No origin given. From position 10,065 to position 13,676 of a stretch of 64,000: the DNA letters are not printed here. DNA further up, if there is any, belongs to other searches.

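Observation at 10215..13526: Secreted 1103-aa lamin-tail-domain + double-HKD (phospholipase D superfamily) enzyme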

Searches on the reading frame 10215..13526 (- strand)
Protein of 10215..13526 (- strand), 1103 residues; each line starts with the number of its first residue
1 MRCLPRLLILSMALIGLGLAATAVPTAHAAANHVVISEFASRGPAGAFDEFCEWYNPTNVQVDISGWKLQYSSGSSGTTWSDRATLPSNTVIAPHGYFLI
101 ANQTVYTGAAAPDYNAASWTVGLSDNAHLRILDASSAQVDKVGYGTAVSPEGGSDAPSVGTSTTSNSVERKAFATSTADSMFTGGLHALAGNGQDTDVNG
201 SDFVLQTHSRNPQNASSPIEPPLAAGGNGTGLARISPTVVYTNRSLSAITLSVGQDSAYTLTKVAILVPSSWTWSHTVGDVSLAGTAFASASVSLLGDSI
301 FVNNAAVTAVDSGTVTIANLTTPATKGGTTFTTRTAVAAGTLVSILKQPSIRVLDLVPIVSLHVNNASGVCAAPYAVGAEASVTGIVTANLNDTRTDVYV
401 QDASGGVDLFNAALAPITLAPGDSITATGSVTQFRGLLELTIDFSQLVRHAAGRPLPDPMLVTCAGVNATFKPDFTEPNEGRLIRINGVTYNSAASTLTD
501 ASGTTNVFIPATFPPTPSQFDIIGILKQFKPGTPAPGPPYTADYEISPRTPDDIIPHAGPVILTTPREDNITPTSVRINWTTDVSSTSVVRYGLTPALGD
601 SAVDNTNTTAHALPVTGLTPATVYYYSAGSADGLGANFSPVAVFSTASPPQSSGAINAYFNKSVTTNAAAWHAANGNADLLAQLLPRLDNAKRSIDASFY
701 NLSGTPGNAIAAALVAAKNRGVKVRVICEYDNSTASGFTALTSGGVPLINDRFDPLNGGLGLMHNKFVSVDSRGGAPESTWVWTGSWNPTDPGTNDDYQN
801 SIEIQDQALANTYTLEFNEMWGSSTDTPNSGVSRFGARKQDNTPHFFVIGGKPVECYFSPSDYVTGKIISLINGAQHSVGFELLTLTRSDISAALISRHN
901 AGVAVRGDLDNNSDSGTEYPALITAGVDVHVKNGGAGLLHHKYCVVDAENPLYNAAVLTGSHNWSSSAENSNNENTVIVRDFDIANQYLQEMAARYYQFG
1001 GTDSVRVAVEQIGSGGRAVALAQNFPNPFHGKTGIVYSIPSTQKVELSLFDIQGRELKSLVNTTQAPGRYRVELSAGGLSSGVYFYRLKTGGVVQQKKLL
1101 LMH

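Call 3: search_protein_families(library=pfam, proteins=[window:10215-13526:-], max_evalue=0.1)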
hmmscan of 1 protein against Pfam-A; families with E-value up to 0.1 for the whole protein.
window:10215-13526:- (1103 aa): 6 families
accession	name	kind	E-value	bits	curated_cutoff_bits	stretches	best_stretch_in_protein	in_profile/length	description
PF13091.12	PLDc_2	-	1.4e-37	128.9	27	2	868-993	1-129/132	PLD-like domain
PF00932.25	LTD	-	7e-15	55.8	34.3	1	29-145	3-108/109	Lamin Tail Domain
PF16656.11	Pur_ac_phosph_N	-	1.2e-09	39.1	30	1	572-646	11-93/93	Purple acid Phosphatase, N-terminal domain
PF18962.6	Por_Secre_tail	-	3.5e-08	34.1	27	1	1025-1099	2-73/75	Secretion system C-terminal sorting domain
PF00041.27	fn3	-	0.0021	18.7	25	1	570-627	10-65/84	Fibronectin type III domain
PF16655.11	PhoD_N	-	0.0049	17.8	30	0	568-642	23-86/90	PhoD-like phosphatase, N-terminal domain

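Call 4: search_protein_families(library=ncbifam, proteins=[window:10215-13526:-], max_evalue=0.1)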
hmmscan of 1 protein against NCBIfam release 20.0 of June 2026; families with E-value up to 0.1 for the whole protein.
window:10215-13526:- (1103 aa): 10 families
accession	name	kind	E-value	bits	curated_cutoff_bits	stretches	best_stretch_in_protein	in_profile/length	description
TIGR04183.1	Por_Secre_tail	domain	1.2e-11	44.4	23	1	1025-1100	2-70/72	T9SS type A sorting domain-containing protein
NF010492.0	PRK13912.1-3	equivalog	1.9e-10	40.6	297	2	869-995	40-174/178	nuclease NucT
NF038113.1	T9SSA_dep_M36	equivalog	9.1e-07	27.4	885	1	1022-1101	793-868/869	T9SS-dependent M36 family metallopeptidase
NF038319.1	DISARM_DrmC_I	equivalog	1.5e-06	27.9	133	1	689-735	104-148/236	DISARM system phospholipase D-like protein DrmC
NF033680.1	exonuc_ExeM-GG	exception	5.4e-06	24.7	1300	1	13-143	8-128/884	extracellular exonuclease ExeM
NF010491.0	PRK13912.1-2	equivalog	9.4e-06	25.5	225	0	868-982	41-160/180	nuclease NucT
TIGR04265.1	bac_cardiolipin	equivalog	0.00015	20.8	290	1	675-732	125-181/483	cardiolipin synthase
NF052323.1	T9SSA_dep_M6i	equivalog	0.00049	18.2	600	1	1023-1090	959-1026/1043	T9SS-dependent M6-like inactivated metalloprotease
NF010490.0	PRK13912.1-1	equivalog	0.00073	19.7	211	0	688-728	39-76/159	nuclease NucT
NF010493.0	PRK13912.1-4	equivalog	0.00085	19.3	351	0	937-987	112-156/171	nuclease NucT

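Call 5: search_solved_structures(query=window:10215-13526:-, max_evalue=0.01, show_alignments=3)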
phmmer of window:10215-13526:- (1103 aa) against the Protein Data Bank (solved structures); distinct sequences matched with E-value up to 0.01: 7.
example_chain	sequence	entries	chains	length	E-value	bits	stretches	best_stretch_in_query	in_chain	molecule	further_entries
4ggj_A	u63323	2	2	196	1.3e-08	36.7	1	856-1001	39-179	Mitochondrial cardiolipin hydrolase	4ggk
9lkx_K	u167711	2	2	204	1.9e-08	36.2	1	864-1002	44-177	Mitochondrial cardiolipin hydrolase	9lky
1byr_A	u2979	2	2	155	1e-06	30.5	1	854-998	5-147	PROTEIN (ENDONUCLEASE)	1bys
4h4a_A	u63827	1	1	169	0.00032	22.2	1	680-830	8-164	Mitochondrial cardiolipin hydrolase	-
4gen_A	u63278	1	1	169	0.00062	21.3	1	681-829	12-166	Mitochondrial cardiolipin hydrolase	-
4gel_A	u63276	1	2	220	0.00088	20.7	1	681-830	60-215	Mitochondrial cardiolipin hydrolase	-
4gem_A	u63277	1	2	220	0.0053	18.2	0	681-830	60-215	Mitochondrial cardiolipin hydrolase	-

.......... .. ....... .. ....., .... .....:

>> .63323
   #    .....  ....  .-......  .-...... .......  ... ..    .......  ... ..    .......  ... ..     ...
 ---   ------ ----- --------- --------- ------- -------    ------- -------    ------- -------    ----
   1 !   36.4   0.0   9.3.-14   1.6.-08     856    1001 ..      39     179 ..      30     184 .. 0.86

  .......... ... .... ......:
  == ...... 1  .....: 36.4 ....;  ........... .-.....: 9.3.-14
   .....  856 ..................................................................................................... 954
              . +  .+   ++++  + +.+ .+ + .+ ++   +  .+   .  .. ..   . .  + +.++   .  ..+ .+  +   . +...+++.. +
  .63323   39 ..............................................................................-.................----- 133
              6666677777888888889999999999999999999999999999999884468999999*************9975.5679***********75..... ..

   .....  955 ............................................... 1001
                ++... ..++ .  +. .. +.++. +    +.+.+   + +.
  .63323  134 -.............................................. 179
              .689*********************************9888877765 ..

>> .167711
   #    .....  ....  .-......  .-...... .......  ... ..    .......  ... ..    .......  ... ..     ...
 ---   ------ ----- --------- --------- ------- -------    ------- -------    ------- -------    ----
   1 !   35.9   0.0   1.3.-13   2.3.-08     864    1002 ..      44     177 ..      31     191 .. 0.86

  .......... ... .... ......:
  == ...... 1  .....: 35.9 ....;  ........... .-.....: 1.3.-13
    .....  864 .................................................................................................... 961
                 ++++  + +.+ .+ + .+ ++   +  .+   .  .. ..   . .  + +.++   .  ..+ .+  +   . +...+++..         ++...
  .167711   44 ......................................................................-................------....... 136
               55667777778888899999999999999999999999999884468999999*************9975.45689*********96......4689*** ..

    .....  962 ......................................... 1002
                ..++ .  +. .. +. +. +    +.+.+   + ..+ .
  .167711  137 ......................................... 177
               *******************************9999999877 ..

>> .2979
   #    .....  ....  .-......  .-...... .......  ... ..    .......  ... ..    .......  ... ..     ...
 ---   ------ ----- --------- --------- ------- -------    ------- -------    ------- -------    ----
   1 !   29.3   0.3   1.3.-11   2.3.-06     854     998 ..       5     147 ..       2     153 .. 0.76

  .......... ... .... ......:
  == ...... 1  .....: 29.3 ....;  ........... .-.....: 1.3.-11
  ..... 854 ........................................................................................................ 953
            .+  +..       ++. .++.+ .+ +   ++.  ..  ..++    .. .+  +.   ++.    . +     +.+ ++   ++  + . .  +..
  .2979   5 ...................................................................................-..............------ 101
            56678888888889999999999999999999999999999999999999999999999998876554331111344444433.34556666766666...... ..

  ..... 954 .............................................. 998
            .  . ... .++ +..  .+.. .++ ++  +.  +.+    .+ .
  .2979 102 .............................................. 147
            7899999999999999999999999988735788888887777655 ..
